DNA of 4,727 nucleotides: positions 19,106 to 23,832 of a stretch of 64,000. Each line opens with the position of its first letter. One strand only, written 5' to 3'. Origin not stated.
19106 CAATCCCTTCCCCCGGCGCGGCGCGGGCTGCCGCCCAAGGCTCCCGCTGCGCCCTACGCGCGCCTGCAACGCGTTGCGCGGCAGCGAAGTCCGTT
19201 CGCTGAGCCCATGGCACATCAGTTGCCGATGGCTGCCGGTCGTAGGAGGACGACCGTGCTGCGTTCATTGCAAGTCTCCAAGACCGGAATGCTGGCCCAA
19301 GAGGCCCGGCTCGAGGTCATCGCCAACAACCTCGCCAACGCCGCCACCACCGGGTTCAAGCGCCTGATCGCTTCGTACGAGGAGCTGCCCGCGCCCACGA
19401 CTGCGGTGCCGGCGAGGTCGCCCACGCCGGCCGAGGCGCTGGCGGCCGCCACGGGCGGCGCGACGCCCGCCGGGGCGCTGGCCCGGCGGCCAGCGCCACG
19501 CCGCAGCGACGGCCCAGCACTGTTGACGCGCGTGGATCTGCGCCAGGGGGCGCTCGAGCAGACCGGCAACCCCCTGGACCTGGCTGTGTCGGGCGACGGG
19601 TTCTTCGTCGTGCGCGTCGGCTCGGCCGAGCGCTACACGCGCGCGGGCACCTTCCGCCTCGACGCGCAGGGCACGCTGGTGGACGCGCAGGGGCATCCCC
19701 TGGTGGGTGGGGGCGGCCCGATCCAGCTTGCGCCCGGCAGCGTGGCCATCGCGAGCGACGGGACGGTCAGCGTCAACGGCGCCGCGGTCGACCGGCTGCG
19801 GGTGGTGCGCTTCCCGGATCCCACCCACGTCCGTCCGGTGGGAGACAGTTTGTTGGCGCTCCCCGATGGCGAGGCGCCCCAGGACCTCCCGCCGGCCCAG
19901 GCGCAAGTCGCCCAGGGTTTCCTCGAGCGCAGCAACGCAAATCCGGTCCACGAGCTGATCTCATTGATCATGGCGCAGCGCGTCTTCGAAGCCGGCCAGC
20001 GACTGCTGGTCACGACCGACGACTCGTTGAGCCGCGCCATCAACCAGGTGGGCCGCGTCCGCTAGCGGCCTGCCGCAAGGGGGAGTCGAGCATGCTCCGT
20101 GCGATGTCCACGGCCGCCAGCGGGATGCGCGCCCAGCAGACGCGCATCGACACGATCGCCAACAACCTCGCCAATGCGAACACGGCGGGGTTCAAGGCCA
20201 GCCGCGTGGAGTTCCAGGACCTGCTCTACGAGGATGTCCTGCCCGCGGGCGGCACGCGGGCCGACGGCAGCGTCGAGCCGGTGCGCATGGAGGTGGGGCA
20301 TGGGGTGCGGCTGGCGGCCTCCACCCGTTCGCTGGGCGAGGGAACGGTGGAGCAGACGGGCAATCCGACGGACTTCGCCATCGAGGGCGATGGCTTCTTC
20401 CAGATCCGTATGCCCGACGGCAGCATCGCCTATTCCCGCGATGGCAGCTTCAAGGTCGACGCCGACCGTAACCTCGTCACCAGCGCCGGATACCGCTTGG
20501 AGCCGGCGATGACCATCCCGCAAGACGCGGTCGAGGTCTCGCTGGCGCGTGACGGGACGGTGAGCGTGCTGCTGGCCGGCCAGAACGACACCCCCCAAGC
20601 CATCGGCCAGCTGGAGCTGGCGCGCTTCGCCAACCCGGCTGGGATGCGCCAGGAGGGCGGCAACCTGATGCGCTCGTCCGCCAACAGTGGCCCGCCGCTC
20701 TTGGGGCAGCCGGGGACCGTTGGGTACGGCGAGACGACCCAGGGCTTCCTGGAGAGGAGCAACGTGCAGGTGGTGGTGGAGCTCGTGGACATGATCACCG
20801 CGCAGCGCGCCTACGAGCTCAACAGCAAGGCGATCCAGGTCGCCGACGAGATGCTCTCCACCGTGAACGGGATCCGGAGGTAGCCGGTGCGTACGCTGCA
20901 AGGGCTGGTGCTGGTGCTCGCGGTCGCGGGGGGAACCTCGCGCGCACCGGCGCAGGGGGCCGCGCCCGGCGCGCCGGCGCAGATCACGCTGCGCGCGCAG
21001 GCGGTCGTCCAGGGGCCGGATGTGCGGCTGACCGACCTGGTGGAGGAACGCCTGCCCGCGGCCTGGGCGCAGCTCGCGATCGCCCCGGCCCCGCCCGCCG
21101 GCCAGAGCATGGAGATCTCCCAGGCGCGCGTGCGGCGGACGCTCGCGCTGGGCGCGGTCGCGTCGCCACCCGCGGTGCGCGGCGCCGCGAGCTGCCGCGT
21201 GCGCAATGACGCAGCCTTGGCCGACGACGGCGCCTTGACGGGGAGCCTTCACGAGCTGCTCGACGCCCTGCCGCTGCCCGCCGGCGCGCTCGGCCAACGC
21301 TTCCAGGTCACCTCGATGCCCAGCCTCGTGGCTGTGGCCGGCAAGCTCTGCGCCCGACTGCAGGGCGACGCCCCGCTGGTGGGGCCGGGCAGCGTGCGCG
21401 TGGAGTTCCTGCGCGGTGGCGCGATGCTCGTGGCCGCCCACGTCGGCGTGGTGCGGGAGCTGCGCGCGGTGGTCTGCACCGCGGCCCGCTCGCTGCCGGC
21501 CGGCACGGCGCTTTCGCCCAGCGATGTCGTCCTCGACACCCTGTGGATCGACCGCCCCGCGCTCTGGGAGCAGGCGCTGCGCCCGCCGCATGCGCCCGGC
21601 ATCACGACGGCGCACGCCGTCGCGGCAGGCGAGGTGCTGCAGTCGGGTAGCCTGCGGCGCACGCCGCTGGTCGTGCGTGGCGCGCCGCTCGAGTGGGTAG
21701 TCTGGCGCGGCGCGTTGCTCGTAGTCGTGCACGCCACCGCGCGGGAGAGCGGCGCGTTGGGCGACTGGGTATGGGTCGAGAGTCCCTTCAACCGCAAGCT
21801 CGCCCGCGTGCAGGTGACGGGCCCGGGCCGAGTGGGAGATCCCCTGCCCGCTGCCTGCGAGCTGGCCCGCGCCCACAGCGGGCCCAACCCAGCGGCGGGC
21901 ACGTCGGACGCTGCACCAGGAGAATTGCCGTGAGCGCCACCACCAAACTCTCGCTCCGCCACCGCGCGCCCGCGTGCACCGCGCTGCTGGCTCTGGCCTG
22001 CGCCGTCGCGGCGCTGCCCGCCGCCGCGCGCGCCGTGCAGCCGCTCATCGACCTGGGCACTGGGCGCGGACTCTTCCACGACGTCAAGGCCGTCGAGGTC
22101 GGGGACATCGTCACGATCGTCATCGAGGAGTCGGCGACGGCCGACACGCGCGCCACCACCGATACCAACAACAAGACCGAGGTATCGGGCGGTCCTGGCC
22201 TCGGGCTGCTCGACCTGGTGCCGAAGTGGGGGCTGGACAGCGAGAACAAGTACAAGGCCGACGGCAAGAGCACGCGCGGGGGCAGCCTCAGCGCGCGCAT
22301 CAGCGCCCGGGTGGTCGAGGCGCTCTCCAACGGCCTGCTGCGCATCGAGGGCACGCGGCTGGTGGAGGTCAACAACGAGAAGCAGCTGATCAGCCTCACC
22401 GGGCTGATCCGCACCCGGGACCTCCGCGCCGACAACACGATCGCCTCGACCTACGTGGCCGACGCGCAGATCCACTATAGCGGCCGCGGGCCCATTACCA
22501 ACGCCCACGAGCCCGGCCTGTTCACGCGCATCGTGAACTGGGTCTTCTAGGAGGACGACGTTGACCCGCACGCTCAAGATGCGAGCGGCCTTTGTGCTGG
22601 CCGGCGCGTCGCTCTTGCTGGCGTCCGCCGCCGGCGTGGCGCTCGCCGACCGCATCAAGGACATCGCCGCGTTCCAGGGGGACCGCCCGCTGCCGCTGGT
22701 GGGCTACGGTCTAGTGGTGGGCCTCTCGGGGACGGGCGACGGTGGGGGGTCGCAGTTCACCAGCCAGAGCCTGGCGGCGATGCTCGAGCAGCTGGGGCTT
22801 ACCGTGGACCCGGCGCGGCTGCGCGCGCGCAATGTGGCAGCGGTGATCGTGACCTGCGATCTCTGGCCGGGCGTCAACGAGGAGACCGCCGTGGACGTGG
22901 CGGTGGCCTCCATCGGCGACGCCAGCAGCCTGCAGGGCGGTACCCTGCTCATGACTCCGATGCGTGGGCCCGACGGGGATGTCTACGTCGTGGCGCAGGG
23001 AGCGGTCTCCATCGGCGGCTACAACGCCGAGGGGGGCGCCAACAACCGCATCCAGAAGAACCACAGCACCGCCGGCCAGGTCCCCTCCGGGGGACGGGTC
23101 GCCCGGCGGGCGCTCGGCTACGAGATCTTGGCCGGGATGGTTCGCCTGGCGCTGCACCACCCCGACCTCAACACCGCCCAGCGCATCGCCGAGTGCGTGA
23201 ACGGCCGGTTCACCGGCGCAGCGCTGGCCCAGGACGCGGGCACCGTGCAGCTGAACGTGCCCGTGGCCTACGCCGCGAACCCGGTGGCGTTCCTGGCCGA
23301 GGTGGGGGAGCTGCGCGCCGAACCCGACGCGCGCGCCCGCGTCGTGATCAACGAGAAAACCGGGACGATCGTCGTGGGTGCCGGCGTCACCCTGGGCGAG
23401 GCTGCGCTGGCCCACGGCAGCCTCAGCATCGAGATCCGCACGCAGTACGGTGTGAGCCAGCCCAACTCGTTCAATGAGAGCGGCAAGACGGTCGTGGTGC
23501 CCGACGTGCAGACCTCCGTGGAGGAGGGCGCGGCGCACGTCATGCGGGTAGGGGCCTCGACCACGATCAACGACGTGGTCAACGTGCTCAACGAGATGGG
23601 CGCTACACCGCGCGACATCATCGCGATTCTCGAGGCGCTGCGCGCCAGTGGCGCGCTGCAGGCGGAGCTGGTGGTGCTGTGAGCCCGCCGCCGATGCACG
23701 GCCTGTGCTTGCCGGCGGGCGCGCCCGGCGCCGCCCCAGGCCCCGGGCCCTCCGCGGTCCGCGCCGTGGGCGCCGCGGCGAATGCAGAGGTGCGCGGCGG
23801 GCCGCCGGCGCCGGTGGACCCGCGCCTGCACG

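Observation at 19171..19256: Consensus sigma-54 promoter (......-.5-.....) with an upstream 12-bp perfect palindrome drives the flgF-flgG-flgAHI-flgJ-flgKL-fliW-csrA block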

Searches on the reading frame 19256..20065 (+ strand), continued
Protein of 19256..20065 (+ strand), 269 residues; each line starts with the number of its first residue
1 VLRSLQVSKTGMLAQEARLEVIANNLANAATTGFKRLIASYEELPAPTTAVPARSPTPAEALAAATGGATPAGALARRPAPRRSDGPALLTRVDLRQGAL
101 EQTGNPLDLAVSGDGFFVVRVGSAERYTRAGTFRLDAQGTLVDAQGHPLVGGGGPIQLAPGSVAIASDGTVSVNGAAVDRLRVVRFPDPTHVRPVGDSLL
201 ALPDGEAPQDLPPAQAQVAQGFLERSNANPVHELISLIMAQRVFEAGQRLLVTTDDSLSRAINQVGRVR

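Call 87: search_protein_families(library=ncbifam, proteins=[L170:1215-1502:+], max_evalue=0.00001)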
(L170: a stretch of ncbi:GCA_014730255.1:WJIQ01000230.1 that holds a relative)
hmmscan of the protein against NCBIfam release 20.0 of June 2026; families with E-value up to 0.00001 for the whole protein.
L170:1215-1502:+ (95 aa): 6 families
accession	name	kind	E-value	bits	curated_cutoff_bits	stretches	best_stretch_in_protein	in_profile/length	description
NF001222.0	PRK00199.1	equivalog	3.7e-29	100.8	115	1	1-91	1-92/95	integration host factor subunit beta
TIGR00988.1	hip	equivalog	2.8e-27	94.9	119.95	1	1-92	1-93/94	integration host factor subunit beta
NF001401.0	PRK00285.1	equivalog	6.4e-26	90.5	111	1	1-92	6-97/103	integration host factor subunit alpha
TIGR00987.1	himA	equivalog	1.7e-21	76.4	120.25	1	1-90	2-91/96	integration host factor subunit alpha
NF007945.0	PRK10664.1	equivalog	2.9e-18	66.2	157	1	1-89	1-89/90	nucleoid-associated protein HU-beta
NF008023.0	PRK10753.1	equivalog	5.6e-15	55.5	162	1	1-86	1-86/90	nucleoid-associated protein HU-alpha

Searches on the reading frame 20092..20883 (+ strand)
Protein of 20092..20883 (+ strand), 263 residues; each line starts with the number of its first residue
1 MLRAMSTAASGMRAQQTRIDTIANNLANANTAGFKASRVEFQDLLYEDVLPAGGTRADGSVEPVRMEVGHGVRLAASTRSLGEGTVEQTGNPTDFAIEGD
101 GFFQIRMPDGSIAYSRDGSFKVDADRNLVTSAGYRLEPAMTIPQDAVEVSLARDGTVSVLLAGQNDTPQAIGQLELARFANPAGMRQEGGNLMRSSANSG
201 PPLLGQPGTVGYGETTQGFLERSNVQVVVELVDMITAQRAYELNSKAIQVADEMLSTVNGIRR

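Call 7: search_protein_families(library=pfam, proteins=[window:20092-20883:+])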
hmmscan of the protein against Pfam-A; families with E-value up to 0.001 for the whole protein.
window:20092-20883:+ (263 aa): 3 families
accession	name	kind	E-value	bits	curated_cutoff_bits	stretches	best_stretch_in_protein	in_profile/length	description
PF22692.1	LlgE_F_G_D1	-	2.7e-26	91.9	27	1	96-159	1-64/64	Flagellar hook protein FlgE/F/G D1 domain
PF06429.18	Flg_bbr_C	-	1e-21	76.6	23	1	217-260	2-45/46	Flagellar basal body rod FlgEFG protein C-terminal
PF00460.25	Flg_bb_rod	-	4.2e-12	46.2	20.7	1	5-35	1-31/31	Flagella basal body rod protein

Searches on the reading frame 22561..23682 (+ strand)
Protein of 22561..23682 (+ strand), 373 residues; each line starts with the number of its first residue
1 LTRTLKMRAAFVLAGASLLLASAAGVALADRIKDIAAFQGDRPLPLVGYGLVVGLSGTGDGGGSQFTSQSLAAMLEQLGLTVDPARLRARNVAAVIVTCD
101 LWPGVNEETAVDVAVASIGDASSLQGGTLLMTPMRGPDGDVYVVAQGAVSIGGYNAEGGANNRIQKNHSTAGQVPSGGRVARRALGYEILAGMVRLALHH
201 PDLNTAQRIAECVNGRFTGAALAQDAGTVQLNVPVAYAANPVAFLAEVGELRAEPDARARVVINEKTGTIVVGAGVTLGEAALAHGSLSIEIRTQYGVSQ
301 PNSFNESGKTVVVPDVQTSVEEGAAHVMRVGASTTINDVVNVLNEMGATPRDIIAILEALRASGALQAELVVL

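Call 7: search_protein_families(library=pfam, proteins=[window:22561-23682:+])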
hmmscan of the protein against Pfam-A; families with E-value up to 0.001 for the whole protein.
window:22561-23682:+ (373 aa): 1 family
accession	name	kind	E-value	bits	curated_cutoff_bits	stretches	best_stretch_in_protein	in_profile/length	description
PF02119.21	FlgI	-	5e-117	391.1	25.3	1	31-372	1-343/343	Flagellar P-ring protein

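Call 30: list_cluster_members(proteins=[P0001, window:22561-23682:+, window:37861-39264:+, window:20092-20883:+])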
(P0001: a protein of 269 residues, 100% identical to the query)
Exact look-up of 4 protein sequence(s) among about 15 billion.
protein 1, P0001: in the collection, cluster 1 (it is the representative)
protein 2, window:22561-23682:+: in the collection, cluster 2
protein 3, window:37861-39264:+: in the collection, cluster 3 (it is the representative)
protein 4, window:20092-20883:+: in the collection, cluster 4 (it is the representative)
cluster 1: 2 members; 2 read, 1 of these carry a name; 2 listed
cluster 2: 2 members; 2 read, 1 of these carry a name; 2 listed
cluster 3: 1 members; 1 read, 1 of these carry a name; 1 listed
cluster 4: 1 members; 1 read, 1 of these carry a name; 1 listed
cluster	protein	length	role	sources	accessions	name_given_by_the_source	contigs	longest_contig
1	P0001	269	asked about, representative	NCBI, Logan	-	-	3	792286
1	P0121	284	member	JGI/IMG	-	flagellar basal-body rod protein FlgF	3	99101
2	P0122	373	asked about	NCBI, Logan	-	-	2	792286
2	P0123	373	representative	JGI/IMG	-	flagellar P-ring protein precursor FlgI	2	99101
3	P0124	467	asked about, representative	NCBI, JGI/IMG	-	two-component system response regulator AtoC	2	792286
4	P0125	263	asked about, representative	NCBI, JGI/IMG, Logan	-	flagellar basal-body rod protein FlgG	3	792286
